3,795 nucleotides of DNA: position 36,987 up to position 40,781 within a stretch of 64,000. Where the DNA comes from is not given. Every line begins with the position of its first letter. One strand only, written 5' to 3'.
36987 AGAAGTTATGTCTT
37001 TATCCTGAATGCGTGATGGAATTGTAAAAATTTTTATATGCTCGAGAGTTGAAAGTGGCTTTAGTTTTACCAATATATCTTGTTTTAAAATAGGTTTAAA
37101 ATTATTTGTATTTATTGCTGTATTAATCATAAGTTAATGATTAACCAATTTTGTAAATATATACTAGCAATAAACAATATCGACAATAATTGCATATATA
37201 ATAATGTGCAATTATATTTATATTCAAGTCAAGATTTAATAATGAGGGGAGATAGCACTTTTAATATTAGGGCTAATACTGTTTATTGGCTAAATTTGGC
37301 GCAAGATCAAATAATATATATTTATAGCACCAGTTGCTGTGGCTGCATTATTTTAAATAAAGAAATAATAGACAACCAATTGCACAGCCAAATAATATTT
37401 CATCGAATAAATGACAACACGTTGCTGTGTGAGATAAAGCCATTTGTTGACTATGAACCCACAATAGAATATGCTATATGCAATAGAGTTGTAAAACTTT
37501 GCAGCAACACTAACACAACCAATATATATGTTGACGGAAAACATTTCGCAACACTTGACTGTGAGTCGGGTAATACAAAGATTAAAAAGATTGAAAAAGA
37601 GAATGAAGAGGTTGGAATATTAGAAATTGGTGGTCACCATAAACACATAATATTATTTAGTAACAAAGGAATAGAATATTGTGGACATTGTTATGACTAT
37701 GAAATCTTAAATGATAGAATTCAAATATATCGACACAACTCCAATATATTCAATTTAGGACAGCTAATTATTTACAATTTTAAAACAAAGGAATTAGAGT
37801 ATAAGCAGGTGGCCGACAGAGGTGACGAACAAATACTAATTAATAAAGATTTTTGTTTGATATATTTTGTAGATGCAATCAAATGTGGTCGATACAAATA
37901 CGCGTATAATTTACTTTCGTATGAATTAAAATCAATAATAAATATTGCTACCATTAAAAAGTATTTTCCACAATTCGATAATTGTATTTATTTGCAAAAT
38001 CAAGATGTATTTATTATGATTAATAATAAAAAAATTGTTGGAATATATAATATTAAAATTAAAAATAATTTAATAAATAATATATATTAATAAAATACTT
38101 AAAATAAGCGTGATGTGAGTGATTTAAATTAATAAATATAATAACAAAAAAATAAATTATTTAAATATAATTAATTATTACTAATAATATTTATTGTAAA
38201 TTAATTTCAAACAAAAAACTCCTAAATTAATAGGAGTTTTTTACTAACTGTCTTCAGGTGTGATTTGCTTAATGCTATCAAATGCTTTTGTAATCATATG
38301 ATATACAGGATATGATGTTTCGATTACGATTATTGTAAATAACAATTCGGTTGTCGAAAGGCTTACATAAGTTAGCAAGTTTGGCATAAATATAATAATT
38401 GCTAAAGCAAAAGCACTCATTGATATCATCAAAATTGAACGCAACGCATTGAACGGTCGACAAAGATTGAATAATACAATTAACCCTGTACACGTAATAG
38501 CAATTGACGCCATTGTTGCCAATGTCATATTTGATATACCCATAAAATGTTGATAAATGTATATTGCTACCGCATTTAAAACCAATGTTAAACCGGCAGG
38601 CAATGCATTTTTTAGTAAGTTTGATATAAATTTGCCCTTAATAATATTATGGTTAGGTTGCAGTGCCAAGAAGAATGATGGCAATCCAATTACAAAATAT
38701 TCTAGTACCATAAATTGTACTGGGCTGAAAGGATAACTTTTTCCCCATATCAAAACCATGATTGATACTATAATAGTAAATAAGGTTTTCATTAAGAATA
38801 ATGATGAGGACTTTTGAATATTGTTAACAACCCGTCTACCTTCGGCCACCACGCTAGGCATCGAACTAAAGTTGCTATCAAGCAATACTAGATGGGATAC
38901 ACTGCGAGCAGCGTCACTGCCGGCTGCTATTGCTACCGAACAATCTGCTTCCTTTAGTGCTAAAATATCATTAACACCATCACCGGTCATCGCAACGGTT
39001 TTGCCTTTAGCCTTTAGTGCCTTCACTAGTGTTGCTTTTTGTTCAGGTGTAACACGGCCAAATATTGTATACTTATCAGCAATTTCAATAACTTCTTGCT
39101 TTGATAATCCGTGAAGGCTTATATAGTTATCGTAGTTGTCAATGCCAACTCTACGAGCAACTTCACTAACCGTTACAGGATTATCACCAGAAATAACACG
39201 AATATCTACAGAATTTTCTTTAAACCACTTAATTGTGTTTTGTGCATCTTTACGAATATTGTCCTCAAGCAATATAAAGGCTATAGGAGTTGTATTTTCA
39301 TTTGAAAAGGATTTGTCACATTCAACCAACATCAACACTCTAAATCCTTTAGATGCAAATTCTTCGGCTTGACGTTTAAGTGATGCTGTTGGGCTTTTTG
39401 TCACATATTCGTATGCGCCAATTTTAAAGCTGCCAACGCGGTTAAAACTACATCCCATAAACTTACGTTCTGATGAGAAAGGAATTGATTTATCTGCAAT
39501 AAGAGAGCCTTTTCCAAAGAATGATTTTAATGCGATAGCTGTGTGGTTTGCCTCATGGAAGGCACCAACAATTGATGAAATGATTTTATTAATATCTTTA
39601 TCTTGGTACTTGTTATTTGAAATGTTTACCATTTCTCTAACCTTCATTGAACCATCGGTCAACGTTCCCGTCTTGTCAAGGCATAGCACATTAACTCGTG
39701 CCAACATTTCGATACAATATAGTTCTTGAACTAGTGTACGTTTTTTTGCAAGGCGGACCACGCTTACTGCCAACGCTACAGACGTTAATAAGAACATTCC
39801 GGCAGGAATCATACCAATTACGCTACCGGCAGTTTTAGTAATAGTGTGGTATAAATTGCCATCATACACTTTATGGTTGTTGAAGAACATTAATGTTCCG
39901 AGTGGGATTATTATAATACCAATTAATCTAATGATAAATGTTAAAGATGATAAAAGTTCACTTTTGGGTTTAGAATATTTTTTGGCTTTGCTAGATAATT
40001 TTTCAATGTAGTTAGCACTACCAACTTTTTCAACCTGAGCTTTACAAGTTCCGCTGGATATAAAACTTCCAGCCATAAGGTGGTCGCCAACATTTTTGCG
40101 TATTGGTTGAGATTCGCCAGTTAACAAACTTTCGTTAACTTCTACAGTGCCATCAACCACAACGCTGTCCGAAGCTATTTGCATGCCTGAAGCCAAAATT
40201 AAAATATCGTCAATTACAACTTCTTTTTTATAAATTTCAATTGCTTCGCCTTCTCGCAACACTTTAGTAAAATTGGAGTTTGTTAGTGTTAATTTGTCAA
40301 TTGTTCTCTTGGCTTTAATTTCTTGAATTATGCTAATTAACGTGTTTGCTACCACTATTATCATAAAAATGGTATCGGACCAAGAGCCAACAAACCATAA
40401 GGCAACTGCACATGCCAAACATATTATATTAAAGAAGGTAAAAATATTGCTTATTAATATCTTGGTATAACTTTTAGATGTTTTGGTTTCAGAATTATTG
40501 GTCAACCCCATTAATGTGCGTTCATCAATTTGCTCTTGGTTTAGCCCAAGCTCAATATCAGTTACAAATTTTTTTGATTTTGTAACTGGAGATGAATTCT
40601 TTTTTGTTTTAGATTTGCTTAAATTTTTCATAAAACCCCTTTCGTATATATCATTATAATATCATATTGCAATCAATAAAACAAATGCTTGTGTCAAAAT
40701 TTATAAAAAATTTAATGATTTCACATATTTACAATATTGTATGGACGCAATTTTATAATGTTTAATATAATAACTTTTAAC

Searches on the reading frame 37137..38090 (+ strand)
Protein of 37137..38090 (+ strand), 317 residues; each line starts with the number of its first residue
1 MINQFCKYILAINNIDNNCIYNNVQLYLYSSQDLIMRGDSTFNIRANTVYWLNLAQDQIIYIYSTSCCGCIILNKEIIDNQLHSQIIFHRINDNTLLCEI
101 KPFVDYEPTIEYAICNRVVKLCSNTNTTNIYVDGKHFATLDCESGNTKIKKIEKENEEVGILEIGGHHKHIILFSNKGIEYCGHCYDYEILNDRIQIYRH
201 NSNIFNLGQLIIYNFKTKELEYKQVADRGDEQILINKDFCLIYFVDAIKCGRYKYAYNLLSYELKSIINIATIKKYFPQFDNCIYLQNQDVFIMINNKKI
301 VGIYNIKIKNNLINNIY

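Call 11: search_protein_families(library=pfam, proteins=[window:37137-38090:+])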
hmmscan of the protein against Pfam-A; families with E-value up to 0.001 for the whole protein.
window:37137-38090:+ (317 aa): 0 families

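Call 13: find_encoding_contigs(protein=window:37137-38090:+, flank=3000, max_places=10)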
Protein window:37137-38090:+ (317 aa): no gene with exactly this product is on record in the collection.

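Call 16: find_homologous_proteins(query=window:37137-38090:+)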
Query window:37137-38090:+ (317 aa): 23 proteins with E <= 0.001 among 1672 candidates.
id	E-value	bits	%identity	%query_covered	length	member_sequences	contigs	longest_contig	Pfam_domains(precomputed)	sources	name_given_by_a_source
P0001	1.0e-207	707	100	100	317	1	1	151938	-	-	-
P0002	1.3e-80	289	48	94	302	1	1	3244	-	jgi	jgi:hypothetical protein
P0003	3.1e-80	288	46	94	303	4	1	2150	-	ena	-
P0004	3.9e-79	284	50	93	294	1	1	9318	-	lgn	-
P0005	7.4e-78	280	50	93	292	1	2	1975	-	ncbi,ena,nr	ncbi:MAG: hypothetical protein IJA72_00820 [Clostridia bacterium]|nr:hypothetical protein [Clostridi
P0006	5.1e-76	274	50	93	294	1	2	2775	-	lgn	-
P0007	9.3e-74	266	45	93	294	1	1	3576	-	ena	-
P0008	1.1e-73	266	47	94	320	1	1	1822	-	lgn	-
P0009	1.1e-71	260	46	93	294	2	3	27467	-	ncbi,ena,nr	ncbi:MAG: hypothetical protein IJ358_01745 [Clostridia bacterium]|nr:hypothetical protein [Clostridi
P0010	6.3e-70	254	45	93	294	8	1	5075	-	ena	-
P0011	7.6e-68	247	42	93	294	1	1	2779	-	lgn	-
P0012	8.2e-67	244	43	93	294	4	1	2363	-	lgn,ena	-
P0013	2.0e-66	242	43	93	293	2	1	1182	-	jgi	-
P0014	4.2e-66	241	44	93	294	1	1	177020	-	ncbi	-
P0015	4.9e-65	238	45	86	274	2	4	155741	-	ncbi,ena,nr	ncbi:MAG: hypothetical protein IJ458_01685 [Clostridia bacterium]|nr:hypothetical protein [Clostridi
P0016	7.5e-65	237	49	82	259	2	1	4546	-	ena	-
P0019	1.6e-62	230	44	93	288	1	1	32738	-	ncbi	-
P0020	2.0e-62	229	44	93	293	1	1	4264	-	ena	-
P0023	1.3e-57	213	43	93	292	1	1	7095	-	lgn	-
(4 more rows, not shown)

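Call 17: find_encoding_contigs(protein=P0014, flank=6000, max_places=3)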
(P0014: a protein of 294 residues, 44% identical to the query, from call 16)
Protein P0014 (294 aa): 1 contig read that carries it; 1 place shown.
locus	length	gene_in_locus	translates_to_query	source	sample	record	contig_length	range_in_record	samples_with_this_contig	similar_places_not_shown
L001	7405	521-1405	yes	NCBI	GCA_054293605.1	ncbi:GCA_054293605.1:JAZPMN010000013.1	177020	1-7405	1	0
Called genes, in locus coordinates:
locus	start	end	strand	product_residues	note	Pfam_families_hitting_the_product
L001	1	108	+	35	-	?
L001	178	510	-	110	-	-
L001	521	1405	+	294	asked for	-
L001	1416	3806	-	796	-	PF00122:E1-E2_ATPase, PF00702:Hydrolase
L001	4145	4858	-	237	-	PF05239:PRC (faint)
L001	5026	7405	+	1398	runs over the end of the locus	-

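Call 18: find_encoding_contigs(protein=P0015, flank=6000, max_places=4)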
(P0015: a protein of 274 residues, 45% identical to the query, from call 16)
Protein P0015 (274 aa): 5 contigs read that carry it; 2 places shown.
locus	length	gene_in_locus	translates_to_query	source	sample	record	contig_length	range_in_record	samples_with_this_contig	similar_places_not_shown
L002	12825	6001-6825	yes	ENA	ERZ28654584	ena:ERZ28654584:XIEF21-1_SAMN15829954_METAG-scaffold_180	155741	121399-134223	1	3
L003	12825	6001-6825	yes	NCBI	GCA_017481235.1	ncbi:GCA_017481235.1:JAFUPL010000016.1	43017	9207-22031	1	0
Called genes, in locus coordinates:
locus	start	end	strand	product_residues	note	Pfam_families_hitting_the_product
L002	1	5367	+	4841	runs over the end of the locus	PF18998:Flg_new_2 (faint), PF09479:Flg_new, PF13927:Ig_3 (faint), PF09479:Flg_new, PF18676:MBG_2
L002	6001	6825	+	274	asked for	-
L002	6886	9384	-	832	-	PF00122:E1-E2_ATPase, PF00702:Hydrolase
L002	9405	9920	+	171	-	PF05067:Mn_catalase, PF00210:Ferritin (weak), PF02915:Rubrerythrin, PF03232:COQ7 (faint), PF12902:Ferritin-like (faint)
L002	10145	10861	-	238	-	PF05239:PRC (faint)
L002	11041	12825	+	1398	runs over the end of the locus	-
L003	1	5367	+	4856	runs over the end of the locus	PF09479:Flg_new (weak), PF18998:Flg_new_2 (faint), PF09479:Flg_new, PF13927:Ig_3 (faint), PF09479:Flg_new, PF18676:MBG_2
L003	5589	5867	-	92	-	-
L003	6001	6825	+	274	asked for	-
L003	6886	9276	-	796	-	PF00122:E1-E2_ATPase, PF00702:Hydrolase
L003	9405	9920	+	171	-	PF05067:Mn_catalase, PF00210:Ferritin (weak), PF02915:Rubrerythrin, PF03232:COQ7 (faint), PF12902:Ferritin-like (faint)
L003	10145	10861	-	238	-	PF05239:PRC (faint)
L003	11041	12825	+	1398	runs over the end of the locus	-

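Call 19: find_encoding_contigs(protein=P0009, flank=6000, max_places=3)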
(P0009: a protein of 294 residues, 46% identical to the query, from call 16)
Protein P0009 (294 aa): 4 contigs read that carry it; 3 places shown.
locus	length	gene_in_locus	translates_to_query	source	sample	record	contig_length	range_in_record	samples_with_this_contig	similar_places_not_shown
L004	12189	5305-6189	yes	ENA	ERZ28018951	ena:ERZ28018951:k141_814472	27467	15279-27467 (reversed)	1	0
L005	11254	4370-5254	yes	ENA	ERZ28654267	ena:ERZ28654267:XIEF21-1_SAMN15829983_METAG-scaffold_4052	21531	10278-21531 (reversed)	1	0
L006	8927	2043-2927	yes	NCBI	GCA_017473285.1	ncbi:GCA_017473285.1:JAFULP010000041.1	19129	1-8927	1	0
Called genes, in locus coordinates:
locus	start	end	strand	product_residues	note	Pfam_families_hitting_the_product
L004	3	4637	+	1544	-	?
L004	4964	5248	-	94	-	-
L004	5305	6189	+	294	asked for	-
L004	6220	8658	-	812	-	PF00122:E1-E2_ATPase, PF00702:Hydrolase, PF08282:Hydrolase_3 (faint)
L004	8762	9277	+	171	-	PF05067:Mn_catalase (weak), PF13668:Ferritin_2 (weak), PF00210:Ferritin (weak), PF02915:Rubrerythrin, PF03232:COQ7 (faint), PF09537:DUF2383 (faint)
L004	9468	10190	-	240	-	PF05239:PRC (faint)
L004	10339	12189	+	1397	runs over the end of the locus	PF01841:Transglut_core (faint)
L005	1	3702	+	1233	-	?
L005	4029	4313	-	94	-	-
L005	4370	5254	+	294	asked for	-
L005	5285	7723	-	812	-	PF00122:E1-E2_ATPase, PF00702:Hydrolase, PF08282:Hydrolase_3 (faint)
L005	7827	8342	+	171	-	PF05067:Mn_catalase (weak), PF13668:Ferritin_2 (weak), PF00210:Ferritin (weak), PF02915:Rubrerythrin, PF03232:COQ7 (faint), PF09537:DUF2383 (faint)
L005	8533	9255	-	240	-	PF05239:PRC (faint)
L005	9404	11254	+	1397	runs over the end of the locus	PF01841:Transglut_core (faint)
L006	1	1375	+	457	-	?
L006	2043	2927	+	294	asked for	-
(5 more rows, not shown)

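Call 22: find_encoding_contigs(protein=P0019, flank=4000, max_places=3)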
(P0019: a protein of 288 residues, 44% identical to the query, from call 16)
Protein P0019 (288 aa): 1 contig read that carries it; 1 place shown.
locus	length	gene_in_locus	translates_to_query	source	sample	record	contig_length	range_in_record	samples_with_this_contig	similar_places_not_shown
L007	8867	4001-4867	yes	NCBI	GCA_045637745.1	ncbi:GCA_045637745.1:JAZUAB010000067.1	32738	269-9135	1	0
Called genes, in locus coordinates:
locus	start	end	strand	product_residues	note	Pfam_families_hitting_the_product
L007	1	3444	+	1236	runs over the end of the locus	?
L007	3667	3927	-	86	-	-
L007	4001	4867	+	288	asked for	-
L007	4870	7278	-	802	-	PF00122:E1-E2_ATPase, PF00702:Hydrolase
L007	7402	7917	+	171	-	PF05067:Mn_catalase (weak), PF09537:DUF2383 (faint), PF00210:Ferritin, PF02915:Rubrerythrin, PF13668:Ferritin_2 (weak), PF03232:COQ7 (faint), PF12902:Ferritin-like (faint)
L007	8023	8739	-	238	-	PF05239:PRC (faint)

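Call 23: find_encoding_contigs(protein=P0004, flank=4000, max_places=3)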
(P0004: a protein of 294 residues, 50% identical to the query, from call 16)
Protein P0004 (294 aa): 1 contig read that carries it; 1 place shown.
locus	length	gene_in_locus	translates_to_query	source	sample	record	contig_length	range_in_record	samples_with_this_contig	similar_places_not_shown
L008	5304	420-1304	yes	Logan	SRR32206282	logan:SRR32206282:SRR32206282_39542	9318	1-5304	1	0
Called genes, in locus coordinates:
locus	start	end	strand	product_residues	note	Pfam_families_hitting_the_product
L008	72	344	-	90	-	-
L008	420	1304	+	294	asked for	-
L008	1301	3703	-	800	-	PF00122:E1-E2_ATPase, PF00702:Hydrolase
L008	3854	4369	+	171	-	PF05067:Mn_catalase (weak), PF00210:Ferritin, PF09537:DUF2383 (faint), PF02915:Rubrerythrin, PF03232:COQ7 (faint)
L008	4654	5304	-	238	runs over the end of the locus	PF05239:PRC (faint)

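Call 24: find_encoding_contigs(protein=P0023, flank=4000, max_places=3)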
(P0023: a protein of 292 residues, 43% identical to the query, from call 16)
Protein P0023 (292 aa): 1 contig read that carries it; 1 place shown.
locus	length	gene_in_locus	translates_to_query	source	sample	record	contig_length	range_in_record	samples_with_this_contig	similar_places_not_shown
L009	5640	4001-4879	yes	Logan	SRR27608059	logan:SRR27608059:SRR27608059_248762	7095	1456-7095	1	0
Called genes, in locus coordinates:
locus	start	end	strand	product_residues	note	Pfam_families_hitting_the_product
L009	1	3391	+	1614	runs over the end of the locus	?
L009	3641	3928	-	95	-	-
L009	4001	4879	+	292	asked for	-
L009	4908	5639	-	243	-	?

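Call 26: find_encoding_contigs(protein=P0010, flank=3000, max_places=3)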
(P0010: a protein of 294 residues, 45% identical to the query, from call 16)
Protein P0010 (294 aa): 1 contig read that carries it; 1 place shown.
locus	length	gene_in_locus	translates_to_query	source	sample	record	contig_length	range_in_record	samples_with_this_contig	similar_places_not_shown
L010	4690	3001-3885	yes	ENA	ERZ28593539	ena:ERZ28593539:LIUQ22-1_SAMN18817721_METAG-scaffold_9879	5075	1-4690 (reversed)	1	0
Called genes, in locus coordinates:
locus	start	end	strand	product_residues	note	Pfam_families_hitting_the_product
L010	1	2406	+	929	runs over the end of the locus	?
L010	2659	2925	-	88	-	-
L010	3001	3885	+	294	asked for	-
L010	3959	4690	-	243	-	?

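Call 27: find_encoding_contigs(protein=P0020, flank=3000, max_places=3)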
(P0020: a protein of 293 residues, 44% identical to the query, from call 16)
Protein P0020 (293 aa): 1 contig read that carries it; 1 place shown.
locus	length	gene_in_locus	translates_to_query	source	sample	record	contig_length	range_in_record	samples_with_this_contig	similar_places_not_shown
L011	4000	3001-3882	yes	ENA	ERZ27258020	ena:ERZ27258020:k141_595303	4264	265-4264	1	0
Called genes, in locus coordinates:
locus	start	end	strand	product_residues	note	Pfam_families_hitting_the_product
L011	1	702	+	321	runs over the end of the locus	?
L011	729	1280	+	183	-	PF00293:NUDIX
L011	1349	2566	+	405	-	PF13180:PDZ_2 (weak), PF05580:Peptidase_S55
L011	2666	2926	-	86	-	-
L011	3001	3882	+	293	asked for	-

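Call 28: find_encoding_contigs(protein=P0016, flank=3000, max_places=3)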
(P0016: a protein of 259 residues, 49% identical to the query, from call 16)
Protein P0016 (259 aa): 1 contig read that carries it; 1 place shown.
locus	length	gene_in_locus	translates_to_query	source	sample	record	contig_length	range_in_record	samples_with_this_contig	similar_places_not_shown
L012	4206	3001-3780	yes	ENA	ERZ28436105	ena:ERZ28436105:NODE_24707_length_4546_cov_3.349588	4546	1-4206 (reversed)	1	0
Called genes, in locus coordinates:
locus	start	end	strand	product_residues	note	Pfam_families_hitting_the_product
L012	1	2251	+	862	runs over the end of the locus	?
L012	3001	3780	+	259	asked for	-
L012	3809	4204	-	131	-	?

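Call 41: find_encoding_contigs(protein=P0002, flank=3000, max_places=3)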
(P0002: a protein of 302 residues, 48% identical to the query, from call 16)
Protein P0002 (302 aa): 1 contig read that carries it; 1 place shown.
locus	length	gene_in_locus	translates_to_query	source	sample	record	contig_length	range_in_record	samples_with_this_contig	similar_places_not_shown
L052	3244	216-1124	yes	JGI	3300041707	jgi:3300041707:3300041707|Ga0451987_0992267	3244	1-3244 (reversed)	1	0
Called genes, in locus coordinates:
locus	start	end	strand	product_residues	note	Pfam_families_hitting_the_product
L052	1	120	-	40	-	?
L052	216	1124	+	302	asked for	-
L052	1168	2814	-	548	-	PF00702:Hydrolase, PF08282:Hydrolase_3 (faint)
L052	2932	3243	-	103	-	?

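Call 42: find_encoding_contigs(protein=P0007, flank=3000, max_places=3)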
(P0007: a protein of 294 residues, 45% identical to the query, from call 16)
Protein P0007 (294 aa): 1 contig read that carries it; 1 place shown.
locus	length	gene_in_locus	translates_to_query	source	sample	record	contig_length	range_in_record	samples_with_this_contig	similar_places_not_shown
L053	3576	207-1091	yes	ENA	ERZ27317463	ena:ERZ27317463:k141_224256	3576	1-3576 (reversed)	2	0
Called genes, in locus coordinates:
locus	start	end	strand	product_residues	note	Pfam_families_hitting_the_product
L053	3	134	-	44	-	?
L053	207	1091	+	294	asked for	-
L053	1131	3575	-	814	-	?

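Call 85: search_protein_families(library=ncbifam, proteins=[window:37137-38090:+], max_evalue=0.01)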
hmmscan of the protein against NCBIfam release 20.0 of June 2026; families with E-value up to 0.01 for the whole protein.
window:37137-38090:+ (317 aa): 0 families

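Call 90: predict_structure(alignment_id=A7)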
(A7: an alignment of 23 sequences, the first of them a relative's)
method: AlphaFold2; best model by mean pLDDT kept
length: 317 residues; sequences in the alignment: 23
mean_pLDDT: 84.8   pTM: 0.82
mean pLDDT of the five models: 84.8, 84.6, 84.2, 78.4, 72.7
residues with pLDDT >= 90: 179; 70-90: 106; 50-70: 10; < 50: 22
segments of 3 or more residues with pLDDT < 50: 1-22
pLDDT, mean of each block of 10 residues (from residue 1): 29 26 77 92 92 89 89 91 93 93 79 86 86 89 80 87 86 91 93 93 86 93 79 78 91 92 94 91 91 94 93 91
secondary structure, 60 per line:
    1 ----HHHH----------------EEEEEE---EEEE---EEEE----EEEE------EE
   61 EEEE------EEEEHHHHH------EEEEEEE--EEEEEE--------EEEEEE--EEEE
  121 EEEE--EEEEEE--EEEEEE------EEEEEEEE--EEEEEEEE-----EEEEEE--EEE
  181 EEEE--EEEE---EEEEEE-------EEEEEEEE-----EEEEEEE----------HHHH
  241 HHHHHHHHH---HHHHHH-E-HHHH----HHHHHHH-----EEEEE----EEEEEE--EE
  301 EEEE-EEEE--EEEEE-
elements in order: H5-8 E25-30 E34-37 E41-44 E49-52 E59-64 E71-74 H75-79 E86-92 E95-100 E109-114 E117-124 E127-132 E135-140 E147-154 E157-164 E170-175 E178-184 E187-190 E194-199 E207-214 E220-226 H237-249 H253-258 H262-265 H270-276 E282-286 E291-296 E299-304 E306-309 E312-316

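Call 92: fold_search(model_id=the predicted structure, library=pdb)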
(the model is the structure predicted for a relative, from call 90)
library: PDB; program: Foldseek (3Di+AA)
matches with E <= 10: 1148; with E <= 0.001: 3
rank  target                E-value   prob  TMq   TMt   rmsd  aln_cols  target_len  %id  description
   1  7tdz_A                2.5e-04  0.77  0.16  0.06  20.2       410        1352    7  Cryo-EM model of protomer of the cytoplasmic ring of the nuclear pore complex from Xenopus laevis (released 2022-06-22)
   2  7wb4_e                5.1e-04  0.85  0.17  0.06  20.7       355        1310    6  Cryo-EM structure of the NR subunit from X. laevis NPC (released 2022-03-02)
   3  7wb4_E                9.9e-04  0.69  0.18  0.06  20.3       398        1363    8  Cryo-EM structure of the NR subunit from X. laevis NPC (released 2022-03-02)
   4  8c6j_J                1.6e-03  0.63  0.16  0.14  17.1       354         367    9  Human spliceosomal PM5 C* complex (released 2023-07-12)
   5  9n6v_LT               2.5e-03  0.63  0.17  0.08  15.7       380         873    9  SSU processome maturation and disassembly, State A (released 2025-11-05)
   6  8bmx_D                3.1e-03  0.95  0.20  0.20  15.0       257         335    8  Bacteroides thetaiotaomicron B12 TonB dependent transporter in complex with a surface lipoprotein (released 2023-09-20)
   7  4k3y_C                3.3e-03  0.91  0.18  0.17  15.3       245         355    6  Crystal structure of a subtype N11 neuraminidase-like protein of A/flat-faced bat/Peru/033/2010 (H18N11) (released 2013-10-23)
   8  4fvk_A                3.3e-03  0.80  0.17  0.16  15.1       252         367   10  Structural and functional characterization of neuraminidase-like molecule N10 derived from bat influenza A virus (released 2012-09-19)
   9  4n1b_B                3.3e-03  0.57  0.15  0.16  19.4       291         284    7  STRUCTURE OF KEAP1 KELCH DOMAIN WITH(1S,2R)-2-[(1S)-1-[(1-oxo-2,3-dihydro-1H-isoindol-2-Yl)methyl]-1,2,3,4-tetrahydroi (released 2014-02-19)
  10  6zqa_UM               4.0e-03  0.87  0.19  0.10  16.1       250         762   11  Cryo-EM structure of the 90S pre-ribosome from Saccharomyces cerevisiae, state A (Poly-Ala) (released 2020-09-23)
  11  2xn4_A                4.2e-03  0.75  0.17  0.18  17.4       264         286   10  Crystal structure of the kelch domain of human KLHL2 (Mayven) (released 2010-08-18)
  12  5nkp_B                4.2e-03  0.75  0.17  0.18  16.9       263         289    9  Crystal structure of the human KLHL3 Kelch domain in complex with a WNK3 peptide (released 2017-05-03)
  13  6ttk_A                4.5e-03  0.77  0.16  0.18  17.4       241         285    9  Crystal structure of the kelch domain of human KLHL12 in complex with DVL1 peptide (released 2020-02-12)
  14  5huk_A                5.2e-03  0.87  0.19  0.16  14.7       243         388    8  The crystal structure of neuraminidase from A/Northern pintail/Washington/40964/2014 influenza virus (released 2016-04-13)
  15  8xgk                  5.5e-03  0.69  0.18  0.19  17.3       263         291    7  Optimization Efforts for Identification of Novel Highly Potent Keap1-Nrf2 Protein-Protein Interaction Ihhibitors (released 2024-05-22)
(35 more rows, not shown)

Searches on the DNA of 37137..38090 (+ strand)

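Call 57: search_rna_families(sources=[L003, L004, L007, L009, L010, L012, L014, L017, L018], threshold=gathering)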
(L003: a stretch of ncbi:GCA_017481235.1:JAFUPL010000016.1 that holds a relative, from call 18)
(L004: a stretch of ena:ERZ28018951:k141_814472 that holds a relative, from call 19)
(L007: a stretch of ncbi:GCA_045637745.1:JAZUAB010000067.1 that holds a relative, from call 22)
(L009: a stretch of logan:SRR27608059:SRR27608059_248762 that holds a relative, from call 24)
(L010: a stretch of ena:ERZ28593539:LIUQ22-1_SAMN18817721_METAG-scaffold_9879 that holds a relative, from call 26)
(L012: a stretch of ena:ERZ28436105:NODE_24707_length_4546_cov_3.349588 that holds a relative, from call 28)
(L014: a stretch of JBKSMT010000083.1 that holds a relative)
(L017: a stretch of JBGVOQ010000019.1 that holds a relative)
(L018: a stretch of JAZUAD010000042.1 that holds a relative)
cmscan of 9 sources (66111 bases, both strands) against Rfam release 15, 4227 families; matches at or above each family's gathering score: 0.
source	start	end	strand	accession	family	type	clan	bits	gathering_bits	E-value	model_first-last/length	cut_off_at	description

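Call 58: search_rna_families(source=L012, start=2250, end=2470, threshold=evalue, max_evalue=10)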
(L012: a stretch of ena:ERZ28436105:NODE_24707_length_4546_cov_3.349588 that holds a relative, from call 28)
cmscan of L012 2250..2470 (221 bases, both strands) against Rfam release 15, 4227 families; matches with E-value up to 10: 1.
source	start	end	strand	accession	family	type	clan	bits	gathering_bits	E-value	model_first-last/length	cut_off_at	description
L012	2289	2347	-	RF03171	mir-1012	Gene; miRNA;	-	13.6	70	7.4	1-59/59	no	mir-1012 microRNA precursor family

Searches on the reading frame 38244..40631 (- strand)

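Call 11: search_protein_families(library=pfam, proteins=[window:38244-40631:-])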
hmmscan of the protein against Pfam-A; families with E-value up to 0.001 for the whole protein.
window:38244-40631:- (795 aa): 4 families
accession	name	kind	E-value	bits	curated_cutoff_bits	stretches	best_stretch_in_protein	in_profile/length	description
PF00122.25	E1-E2_ATPase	-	2.3e-36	125.4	28.1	1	120-297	5-181/181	E1-E2 ATPase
PF00702.32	Hydrolase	-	4.7e-22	79.7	26.4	1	314-563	2-191/191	haloacid dehalogenase-like hydrolase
PF08282.18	Hydrolase_3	-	6.4e-05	23.2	20.9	0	534-587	194-247/255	haloacid dehalogenase-like hydrolase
PF00690.31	Cation_ATPase_N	-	0.00096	19.2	20.4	0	20-76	11-67/69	Cation transporter/ATPase, N-terminus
